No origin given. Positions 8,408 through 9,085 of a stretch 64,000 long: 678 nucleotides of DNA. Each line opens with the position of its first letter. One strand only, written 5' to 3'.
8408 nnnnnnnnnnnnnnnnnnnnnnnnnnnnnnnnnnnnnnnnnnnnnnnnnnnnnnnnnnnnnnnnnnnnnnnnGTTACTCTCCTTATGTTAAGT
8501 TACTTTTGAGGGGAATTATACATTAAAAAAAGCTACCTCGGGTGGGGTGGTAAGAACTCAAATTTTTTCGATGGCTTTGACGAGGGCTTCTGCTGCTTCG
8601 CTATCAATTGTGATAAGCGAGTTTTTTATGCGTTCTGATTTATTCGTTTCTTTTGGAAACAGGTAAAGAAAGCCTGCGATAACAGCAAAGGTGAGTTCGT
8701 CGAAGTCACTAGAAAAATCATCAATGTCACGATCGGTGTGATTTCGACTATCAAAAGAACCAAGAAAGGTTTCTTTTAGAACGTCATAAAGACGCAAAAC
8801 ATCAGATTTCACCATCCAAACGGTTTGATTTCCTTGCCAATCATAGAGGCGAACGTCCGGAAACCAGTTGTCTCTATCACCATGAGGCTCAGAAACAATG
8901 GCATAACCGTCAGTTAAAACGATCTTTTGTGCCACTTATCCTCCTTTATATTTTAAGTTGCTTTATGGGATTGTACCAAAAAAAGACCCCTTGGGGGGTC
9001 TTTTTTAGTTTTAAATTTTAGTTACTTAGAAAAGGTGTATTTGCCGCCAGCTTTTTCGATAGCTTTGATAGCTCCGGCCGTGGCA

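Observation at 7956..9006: Paralogous pair of small acidic proteins inserted at the normally invariant rplO-secY junction, each with its own SD and hairpin terminator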

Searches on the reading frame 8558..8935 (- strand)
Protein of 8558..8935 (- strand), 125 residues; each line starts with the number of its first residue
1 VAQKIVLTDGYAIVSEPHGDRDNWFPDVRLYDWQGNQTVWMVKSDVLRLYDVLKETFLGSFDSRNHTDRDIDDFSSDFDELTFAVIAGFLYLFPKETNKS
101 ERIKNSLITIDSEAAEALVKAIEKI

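Call 4: search_protein_families(library=pfam, proteins=[window:8558-8935:-], max_evalue=10)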
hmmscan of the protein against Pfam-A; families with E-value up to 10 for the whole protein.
window:8558-8935:- (125 aa): 1 family
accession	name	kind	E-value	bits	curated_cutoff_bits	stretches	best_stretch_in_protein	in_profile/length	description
PF23819.1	DUF7189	-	0.09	13.5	27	0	34-55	45-66/68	Family of unknown function (DUF7189)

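Call 9: find_homologous_proteins(query=window:8558-8935:-, max_evalue=0.01)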
Query window:8558-8935:- (125 aa): 1 proteins with E <= 0.01 among 7 candidates.
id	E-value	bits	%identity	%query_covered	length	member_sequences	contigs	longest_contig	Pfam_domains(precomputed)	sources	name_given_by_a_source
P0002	3.5e-71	255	92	100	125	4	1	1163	-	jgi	-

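Call 14: search_protein_families(library=ncbifam, proteins=[window:8558-8935:-], max_evalue=1)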
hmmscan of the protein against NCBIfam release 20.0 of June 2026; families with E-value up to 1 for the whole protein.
window:8558-8935:- (125 aa): 0 families

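Call 15: search_protein_families(library=padloc, proteins=[window:8558-8935:-], max_evalue=1)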
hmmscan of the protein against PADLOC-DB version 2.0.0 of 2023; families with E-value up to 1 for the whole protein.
window:8558-8935:- (125 aa): 0 families

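Call 21: find_homologous_proteins(query=A1, max_evalue=0.01)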
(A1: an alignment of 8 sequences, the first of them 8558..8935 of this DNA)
Query A1 (8 sequences) (125 aa, profile of the alignment): 4 proteins with E <= 0.01 among 2985 candidates.
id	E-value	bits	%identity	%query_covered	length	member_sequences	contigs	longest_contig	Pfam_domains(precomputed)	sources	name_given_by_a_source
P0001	6.4e-32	129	40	26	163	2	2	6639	-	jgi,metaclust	metaclust:\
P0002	7.3e-32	128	92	100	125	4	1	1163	-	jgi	-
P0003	6.8e-29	119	36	29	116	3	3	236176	-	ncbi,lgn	-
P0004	8.4e-22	96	-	-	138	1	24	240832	-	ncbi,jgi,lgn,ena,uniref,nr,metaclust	ncbi:TPA: hypothetical protein DIU27_00205 [Candidatus Collierbacteria bacterium]|uniref:Uncharacter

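Call 30: predict_structure(alignment_id=A2)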
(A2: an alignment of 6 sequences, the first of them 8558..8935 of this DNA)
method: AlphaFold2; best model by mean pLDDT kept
length: 125 residues; sequences in the alignment: 6
mean_pLDDT: 72.9   pTM: 0.70
mean pLDDT of the five models: 72.9, 51.4, 47.8, 45.4, 39.9
residues with pLDDT >= 90: 17; 70-90: 65; 50-70: 24; < 50: 19
segments of 3 or more residues with pLDDT < 50: 61-79
pLDDT, mean of each block of 10 residues (from residue 1): 90 82 76 86 78 74 37 43 74 68 71 89 87
secondary structure, 60 per line:
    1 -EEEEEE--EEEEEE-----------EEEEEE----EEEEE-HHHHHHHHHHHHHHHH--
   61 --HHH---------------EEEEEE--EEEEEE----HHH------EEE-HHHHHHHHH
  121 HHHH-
elements in order: E2-7 E10-15 E27-32 E37-41 H43-58 E81-86 E89-94 E108-110 H112-124

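Call 31: search_protein_representatives(alignment_id=A2)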
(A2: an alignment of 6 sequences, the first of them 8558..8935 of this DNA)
Query: 6 sequences, 143 profile positions. Proteins with E-value up to 0.001 (for the whole library): 16; up to 1e-10: 6; up to 1e-30: 3. The best 16 are listed.
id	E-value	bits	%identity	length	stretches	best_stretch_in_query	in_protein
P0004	1.5e-46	174.8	-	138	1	1-142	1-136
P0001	4.0e-45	170.1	-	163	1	2-143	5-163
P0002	2.1e-40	154.8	-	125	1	1-143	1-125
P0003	2.0e-29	119.3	-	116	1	1-143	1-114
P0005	2.9e-16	76.6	-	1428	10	1-48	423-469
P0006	2.4e-13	67.2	-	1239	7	22-72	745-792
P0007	2.8e-08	50.7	-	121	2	2-59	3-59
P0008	5.4e-08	49.8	-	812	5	4-50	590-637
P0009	8.3e-07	45.9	-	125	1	8-142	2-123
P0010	3.4e-06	44.0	-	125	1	5-141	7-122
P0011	3.4e-05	40.7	-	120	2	5-102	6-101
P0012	3.5e-05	40.7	-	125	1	5-93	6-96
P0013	9.7e-05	39.2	-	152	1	9-141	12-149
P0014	1.7e-04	38.5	-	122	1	5-110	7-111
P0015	7.1e-04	36.4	-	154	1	4-142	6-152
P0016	8.5e-04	36.2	-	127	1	4-88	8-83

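Call 35: find_encoding_contigs(protein=P0007, flank=6000, max_places=3)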
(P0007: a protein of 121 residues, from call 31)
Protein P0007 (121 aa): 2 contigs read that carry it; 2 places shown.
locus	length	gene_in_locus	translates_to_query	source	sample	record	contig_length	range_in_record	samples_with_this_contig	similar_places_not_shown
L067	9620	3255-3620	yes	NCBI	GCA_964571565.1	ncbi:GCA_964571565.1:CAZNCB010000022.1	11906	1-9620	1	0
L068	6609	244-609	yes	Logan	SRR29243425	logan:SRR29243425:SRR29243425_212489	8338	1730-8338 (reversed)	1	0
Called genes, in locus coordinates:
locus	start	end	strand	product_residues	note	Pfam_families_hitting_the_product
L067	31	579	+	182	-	PF00281:Ribosomal_L5, PF00673:Ribosomal_L5_C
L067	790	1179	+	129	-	PF00410:Ribosomal_S8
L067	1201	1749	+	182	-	PF00347:Ribosomal_L6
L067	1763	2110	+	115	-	PF00861:Ribosomal_L18p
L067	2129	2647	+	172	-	PF00333:Ribosomal_S5, PF03719:Ribosomal_S5_C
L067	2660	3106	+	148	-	-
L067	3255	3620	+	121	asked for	-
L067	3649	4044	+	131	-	-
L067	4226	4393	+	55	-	-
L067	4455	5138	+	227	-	PF13489:Methyltransf_23 (weak), PF05175:MTS (faint), PF13847:Methyltransf_31, PF08241:Methyltransf_11 (weak), PF08242:Methyltransf_12 (weak), PF13649:Methyltransf_25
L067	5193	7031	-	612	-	PF00005:ABC_tran, PF02463:SMC_N (weak)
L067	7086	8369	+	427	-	PF00344:SecY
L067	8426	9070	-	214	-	-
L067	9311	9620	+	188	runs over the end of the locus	-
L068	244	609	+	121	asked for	-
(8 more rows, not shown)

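Call 36: find_encoding_contigs(protein=P0009, flank=5000, max_places=2)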
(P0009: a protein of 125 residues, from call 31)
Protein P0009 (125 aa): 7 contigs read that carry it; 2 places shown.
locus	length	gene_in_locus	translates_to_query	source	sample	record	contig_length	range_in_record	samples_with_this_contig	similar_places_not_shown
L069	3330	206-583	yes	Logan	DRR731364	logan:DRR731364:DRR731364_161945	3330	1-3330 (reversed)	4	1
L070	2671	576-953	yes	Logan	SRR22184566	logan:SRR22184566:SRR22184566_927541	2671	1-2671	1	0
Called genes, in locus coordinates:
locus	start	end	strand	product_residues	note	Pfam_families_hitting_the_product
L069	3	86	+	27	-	?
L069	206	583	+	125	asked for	-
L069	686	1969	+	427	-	PF00344:SecY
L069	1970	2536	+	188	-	PF00406:ADK, PF02223:Thymidylate_kin (faint), PF13207:AAA_17, PF13238:AAA_18 (weak), PF13671:AAA_33 (weak)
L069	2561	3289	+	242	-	PF00557:Peptidase_M24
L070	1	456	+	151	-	?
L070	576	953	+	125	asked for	-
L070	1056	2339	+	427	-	PF00344:SecY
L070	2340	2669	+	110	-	?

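Call 37: find_encoding_contigs(protein=P0013, flank=5000, max_places=2)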
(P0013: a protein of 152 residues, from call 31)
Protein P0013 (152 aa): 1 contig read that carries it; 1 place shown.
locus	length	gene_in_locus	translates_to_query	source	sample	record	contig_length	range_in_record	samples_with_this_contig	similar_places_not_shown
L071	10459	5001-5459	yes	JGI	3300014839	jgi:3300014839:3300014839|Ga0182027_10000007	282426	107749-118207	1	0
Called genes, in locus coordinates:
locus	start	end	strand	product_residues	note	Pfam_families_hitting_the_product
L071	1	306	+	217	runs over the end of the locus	PF07650:KH_2, PF00189:Ribosomal_S3_C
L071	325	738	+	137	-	PF00252:Ribosomal_L16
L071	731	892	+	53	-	-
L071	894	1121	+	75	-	PF00366:Ribosomal_S17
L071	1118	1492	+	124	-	PF00238:Ribosomal_L14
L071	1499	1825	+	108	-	PF00467:KOW, PF17136:ribosomal_L24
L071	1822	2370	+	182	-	PF00281:Ribosomal_L5, PF00673:Ribosomal_L5_C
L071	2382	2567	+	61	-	PF00253:Ribosomal_S14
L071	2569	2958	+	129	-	PF00410:Ribosomal_S8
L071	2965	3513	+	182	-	PF00347:Ribosomal_L6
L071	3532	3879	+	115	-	PF00861:Ribosomal_L18p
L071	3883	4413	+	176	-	PF00333:Ribosomal_S5, PF03719:Ribosomal_S5_C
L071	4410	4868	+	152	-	PF00828:Ribosomal_L27A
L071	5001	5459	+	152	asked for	-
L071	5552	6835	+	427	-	PF00344:SecY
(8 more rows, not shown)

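Call 38: find_encoding_contigs(protein=P0015, flank=5000, max_places=2)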
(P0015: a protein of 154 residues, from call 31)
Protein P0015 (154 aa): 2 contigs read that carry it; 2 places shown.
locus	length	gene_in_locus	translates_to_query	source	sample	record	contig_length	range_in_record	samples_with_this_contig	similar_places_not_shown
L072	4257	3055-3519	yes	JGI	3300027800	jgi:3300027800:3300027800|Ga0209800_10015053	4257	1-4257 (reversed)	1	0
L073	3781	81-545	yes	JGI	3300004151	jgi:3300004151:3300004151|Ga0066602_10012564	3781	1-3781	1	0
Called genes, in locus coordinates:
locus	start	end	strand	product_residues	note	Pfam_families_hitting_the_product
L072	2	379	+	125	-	?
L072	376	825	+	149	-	PF00828:Ribosomal_L27A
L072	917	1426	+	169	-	-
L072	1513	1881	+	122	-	-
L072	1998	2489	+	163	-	-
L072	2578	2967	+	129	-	-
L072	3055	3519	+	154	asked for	-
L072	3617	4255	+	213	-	?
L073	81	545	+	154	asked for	-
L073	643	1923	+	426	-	PF00344:SecY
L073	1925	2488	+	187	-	PF00406:ADK, PF02223:Thymidylate_kin (faint), PF13207:AAA_17, PF13238:AAA_18, PF13671:AAA_33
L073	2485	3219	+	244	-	PF00557:Peptidase_M24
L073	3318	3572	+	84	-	-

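Call 39: find_encoding_contigs(protein=P0016, flank=5000, max_places=2)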
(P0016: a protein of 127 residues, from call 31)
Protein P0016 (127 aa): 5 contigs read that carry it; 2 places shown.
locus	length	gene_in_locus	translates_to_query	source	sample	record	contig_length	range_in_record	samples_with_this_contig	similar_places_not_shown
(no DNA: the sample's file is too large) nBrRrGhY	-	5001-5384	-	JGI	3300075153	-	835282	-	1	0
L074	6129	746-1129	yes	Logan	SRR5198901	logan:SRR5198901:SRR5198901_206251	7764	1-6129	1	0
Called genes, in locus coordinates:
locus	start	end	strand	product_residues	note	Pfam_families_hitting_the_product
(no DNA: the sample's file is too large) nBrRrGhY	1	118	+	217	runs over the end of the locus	PF07650:KH_2, PF00189:Ribosomal_S3_C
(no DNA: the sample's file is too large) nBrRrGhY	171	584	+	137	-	PF00252:Ribosomal_L16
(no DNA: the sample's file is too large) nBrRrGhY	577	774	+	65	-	-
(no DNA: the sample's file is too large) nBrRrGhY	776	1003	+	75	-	PF00366:Ribosomal_S17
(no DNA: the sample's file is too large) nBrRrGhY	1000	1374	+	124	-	PF00238:Ribosomal_L14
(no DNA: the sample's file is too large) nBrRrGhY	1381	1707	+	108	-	PF00467:KOW, PF17136:ribosomal_L24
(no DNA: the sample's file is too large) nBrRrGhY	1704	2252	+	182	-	PF00281:Ribosomal_L5, PF00673:Ribosomal_L5_C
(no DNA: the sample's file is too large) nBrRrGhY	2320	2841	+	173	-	PF00410:Ribosomal_S8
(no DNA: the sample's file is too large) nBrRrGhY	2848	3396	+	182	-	PF00347:Ribosomal_L6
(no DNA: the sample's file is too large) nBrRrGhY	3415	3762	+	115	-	PF00861:Ribosomal_L18p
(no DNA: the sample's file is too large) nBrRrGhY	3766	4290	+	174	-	PF00333:Ribosomal_S5, PF03719:Ribosomal_S5_C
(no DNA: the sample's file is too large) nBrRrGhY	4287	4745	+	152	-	PF00828:Ribosomal_L27A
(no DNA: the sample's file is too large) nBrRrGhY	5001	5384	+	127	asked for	-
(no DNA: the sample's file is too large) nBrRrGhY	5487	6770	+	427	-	PF00344:SecY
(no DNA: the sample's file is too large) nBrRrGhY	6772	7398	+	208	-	PF01551:Peptidase_M23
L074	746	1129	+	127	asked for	-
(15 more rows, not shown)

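Call 52: find_encoding_contigs(protein=P0002, flank=5000, max_places=4)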
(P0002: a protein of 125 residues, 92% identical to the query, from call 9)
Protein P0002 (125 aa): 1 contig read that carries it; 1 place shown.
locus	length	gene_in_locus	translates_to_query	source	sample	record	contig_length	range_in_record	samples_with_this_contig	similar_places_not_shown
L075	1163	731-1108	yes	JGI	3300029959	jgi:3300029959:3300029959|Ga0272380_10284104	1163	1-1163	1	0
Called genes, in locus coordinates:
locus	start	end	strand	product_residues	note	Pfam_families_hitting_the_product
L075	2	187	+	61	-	?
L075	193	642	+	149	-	PF00828:Ribosomal_L27A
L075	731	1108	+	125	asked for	-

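Call 66: search_solved_structures(query=A3, max_evalue=10, show_alignments=2)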
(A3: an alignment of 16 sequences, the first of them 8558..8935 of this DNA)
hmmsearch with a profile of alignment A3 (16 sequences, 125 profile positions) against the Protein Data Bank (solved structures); distinct sequences matched with E-value up to 10: 0.

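Call 67: search_protein_families(library=pfam, alignment_id=A3, max_evalue=1)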
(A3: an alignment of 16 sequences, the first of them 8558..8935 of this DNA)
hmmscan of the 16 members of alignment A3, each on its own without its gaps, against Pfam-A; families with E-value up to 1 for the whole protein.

A. member 1, window:8558-8935:- (125 aa): 1 family
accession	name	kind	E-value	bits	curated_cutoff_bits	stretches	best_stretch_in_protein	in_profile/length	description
PF23819.1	DUF7189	-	0.09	13.5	27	0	34-55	45-66/68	Family of unknown function (DUF7189)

B. families by the number of members that match (of 16 scanned): 7 families
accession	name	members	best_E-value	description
PF07853.16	DUF1648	1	0.013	Domain of unknown function (DUF1648)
PF07832.17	Bse634I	1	0.046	Cfr10I/Bse634I restriction endonuclease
PF22918.2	PTEN2_C2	1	0.07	PTEN2, C2 domain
PF20811.2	PARG_cat_N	1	0.073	Poly (ADP-ribose) glycohydrolase (PARG), helical domain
PF23819.1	DUF7189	1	0.09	Family of unknown function (DUF7189)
PF08540.16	HMG_CoA_synt_C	1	0.15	Hydroxymethylglutaryl-coenzyme A synthase C terminal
PF14611.13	KH_SLS1_1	1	0.23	SLS1 protein first KH domain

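Call 70: fold_search(model_id=the predicted structure, library=pdb)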
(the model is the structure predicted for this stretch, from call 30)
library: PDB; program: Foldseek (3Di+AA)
matches with E <= 10: 264; with E <= 0.001: 0
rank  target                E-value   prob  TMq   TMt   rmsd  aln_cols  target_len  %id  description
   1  3k44_A                1.1e-02  0.98  0.44  0.40  10.3       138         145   12  Crystal Structure of Drosophila melanogaster Pur-alpha (released 2009-10-27)
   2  8cht_C                1.3e-02  0.92  0.41  0.37  10.0       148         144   14  Crystal structure of human PURA (fragment Glu57-Glu212, PUR repeat I and II) (released 2024-02-21)
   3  8chv_B                1.4e-02  0.96  0.43  0.38   9.7       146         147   12  Crystal structure of human PURA (fragment Glu57-Glu212, PUR repeat I and II) R140P mutant (released 2024-02-21)
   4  3k44_B                3.2e-02  0.85  0.41  0.38  10.6       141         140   12  Crystal Structure of Drosophila melanogaster Pur-alpha (released 2009-10-27)
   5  8cht_D                4.3e-02  0.94  0.48  0.43   7.0       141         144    8  Crystal structure of human PURA (fragment Glu57-Glu212, PUR repeat I and II) (released 2024-02-21)
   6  5m26_F                1.4e-01  0.38  0.35  0.18   9.1       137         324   14  Crystal structure of hydroquinone 1,2-dioxygenase from Sphingomonas sp. TTNP3 in complex with methylhydroquinone (released 2017-09-27)
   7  5m22_H                1.5e-01  0.35  0.34  0.17   9.3       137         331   14  Crystal structure of hydroquinone 1,2-dioxygenase from Sphingomonas sp. TTNP3 (released 2017-09-27)
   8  5m26_D                1.6e-01  0.35  0.35  0.18   9.2       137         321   14  Crystal structure of hydroquinone 1,2-dioxygenase from Sphingomonas sp. TTNP3 in complex with methylhydroquinone (released 2017-09-27)
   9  5m22_D                2.4e-01  0.28  0.35  0.17   9.3       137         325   15  Crystal structure of hydroquinone 1,2-dioxygenase from Sphingomonas sp. TTNP3 (released 2017-09-27)
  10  5m21_F                2.4e-01  0.28  0.34  0.17   9.2       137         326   14  Crystal structure of hydroquinone 1,2-dioxygenase from Sphingomonas sp. TTNP3 with 4-hydroxybenzoate bound (released 2017-09-27)
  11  5m21_H                2.7e-01  0.25  0.34  0.17  10.1       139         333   13  Crystal structure of hydroquinone 1,2-dioxygenase from Sphingomonas sp. TTNP3 with 4-hydroxybenzoate bound (released 2017-09-27)
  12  5m26_B                3.0e-01  0.28  0.36  0.18   8.3       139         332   14  Crystal structure of hydroquinone 1,2-dioxygenase from Sphingomonas sp. TTNP3 in complex with methylhydroquinone (released 2017-09-27)
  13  5m26_H                3.0e-01  0.25  0.35  0.17   9.3       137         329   15  Crystal structure of hydroquinone 1,2-dioxygenase from Sphingomonas sp. TTNP3 in complex with methylhydroquinone (released 2017-09-27)
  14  5m4o_H                3.0e-01  0.25  0.35  0.17   9.2       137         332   14  Crystal structure of hydroquinone 1,2-dioxygenase from Sphingomonas sp. TTNP3 in complex with 4-nitrophenol (released 2017-09-27)
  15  8chv_A                3.4e-01  0.41  0.42  0.37  12.2       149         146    9  Crystal structure of human PURA (fragment Glu57-Glu212, PUR repeat I and II) R140P mutant (released 2024-02-21)
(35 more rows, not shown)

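Call 78: find_related_loci(query=A6, collection=metagenome_contigs, flank=4000)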
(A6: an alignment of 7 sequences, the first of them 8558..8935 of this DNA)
Query A6 (125 aa) in metagenome_contigs; peptide patterns used: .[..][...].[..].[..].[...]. (x = any residue, [..] = any of these).
64 stretches matched a pattern; 1 encode a relative of the query (tblastn E <= 1e-3); 1 distinct loci.
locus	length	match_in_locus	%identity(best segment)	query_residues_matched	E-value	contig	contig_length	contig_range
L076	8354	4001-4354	28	4-125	4e-9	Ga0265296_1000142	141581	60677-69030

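Call 79: find_related_loci(query=A6, collection=viral_contigs, flank=4000)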
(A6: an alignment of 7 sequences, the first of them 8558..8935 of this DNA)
Query A6 (125 aa) in viral_contigs; peptide patterns used: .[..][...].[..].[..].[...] (x = any residue, [..] = any of these).
22 stretches matched a pattern, but none encodes a relative of the query by tblastn (E <= 1e-3).
